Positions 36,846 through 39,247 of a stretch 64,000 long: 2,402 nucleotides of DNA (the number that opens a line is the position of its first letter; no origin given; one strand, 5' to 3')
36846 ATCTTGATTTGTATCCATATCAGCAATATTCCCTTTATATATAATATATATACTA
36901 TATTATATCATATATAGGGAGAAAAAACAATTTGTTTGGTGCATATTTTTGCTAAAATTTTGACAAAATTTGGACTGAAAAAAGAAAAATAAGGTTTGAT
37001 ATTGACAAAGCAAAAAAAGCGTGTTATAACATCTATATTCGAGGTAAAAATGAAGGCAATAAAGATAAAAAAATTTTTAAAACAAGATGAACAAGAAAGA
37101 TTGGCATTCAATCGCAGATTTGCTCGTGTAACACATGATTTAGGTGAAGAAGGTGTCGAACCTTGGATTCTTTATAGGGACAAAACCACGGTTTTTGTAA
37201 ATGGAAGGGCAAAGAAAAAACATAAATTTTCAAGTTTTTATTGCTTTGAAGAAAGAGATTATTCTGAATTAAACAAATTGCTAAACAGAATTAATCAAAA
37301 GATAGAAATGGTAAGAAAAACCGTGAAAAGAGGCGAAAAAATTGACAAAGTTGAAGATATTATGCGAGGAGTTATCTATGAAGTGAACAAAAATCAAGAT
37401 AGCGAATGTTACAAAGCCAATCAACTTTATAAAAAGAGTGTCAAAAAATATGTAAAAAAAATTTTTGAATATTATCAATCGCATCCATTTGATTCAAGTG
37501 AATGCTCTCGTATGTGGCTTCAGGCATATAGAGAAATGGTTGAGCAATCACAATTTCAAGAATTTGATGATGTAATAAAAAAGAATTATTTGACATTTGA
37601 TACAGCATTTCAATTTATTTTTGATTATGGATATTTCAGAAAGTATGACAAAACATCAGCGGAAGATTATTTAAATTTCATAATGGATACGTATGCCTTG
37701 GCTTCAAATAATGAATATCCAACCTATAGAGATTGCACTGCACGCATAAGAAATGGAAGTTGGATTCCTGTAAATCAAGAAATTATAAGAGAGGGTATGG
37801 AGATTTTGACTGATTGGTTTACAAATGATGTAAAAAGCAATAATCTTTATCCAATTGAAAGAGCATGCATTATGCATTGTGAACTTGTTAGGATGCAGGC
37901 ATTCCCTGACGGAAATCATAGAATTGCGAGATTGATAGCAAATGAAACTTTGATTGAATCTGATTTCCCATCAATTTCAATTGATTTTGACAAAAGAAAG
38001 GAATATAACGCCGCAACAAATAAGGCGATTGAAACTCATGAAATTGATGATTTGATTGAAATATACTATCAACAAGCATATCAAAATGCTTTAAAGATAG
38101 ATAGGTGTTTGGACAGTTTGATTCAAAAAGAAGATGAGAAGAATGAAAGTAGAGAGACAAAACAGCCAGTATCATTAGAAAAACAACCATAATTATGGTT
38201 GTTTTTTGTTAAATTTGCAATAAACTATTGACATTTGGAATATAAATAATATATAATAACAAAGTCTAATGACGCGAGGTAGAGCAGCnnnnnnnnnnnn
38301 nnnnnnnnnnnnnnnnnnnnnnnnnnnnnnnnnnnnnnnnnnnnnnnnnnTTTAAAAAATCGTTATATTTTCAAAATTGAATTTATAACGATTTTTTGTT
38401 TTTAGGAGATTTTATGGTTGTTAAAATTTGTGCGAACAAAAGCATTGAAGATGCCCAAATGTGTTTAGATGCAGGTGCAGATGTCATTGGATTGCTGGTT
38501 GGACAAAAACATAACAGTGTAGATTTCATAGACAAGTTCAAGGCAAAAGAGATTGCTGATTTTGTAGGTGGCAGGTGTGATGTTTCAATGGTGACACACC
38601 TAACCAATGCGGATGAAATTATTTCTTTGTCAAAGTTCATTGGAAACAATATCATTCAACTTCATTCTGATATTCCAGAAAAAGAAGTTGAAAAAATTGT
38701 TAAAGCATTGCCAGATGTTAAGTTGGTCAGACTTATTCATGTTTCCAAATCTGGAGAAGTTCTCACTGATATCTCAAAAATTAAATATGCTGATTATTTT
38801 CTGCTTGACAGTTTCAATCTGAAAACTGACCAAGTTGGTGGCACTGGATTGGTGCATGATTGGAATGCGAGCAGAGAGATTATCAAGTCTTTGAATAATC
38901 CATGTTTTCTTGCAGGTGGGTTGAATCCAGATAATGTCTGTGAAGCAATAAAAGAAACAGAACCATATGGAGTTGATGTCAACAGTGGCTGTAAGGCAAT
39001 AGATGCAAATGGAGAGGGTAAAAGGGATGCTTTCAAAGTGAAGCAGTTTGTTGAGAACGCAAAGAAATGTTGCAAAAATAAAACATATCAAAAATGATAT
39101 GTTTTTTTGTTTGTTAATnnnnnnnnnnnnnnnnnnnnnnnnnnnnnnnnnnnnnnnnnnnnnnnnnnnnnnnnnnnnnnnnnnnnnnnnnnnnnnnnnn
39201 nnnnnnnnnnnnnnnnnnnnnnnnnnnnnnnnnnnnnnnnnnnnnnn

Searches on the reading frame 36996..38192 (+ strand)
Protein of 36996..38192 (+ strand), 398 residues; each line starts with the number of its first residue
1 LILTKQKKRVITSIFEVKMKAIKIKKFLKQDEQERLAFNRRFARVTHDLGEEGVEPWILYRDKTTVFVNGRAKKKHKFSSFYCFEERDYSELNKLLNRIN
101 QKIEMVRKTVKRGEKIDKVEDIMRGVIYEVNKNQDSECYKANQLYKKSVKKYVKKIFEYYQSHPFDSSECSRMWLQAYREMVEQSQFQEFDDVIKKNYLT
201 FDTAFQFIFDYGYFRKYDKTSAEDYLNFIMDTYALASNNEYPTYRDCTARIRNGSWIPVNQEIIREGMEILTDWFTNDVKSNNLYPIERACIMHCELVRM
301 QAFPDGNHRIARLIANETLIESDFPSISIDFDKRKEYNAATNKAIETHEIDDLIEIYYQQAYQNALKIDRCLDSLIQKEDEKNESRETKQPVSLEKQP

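Call 86: search_protein_families(library=pfam, proteins=[window:36996-38192:+], max_evalue=0.001)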
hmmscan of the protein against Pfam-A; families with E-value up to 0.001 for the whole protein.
window:36996-38192:+ (398 aa): 1 family
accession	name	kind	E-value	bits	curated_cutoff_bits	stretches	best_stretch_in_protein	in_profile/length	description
PF02661.23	Fic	-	6.8e-11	43.3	24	1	233-317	11-91/93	Fic/DOC family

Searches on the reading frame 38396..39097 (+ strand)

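Call 86: search_protein_families(library=pfam, proteins=[window:38396-39097:+], max_evalue=0.001)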
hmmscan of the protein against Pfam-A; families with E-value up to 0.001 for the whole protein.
window:38396-39097:+ (233 aa): 1 family
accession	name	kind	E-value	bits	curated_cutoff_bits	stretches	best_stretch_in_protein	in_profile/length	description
PF00697.28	PRAI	-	1.9e-26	93.4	22.7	1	9-221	1-193/193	N-(5'phosphoribosyl)anthranilate (PRA) isomerase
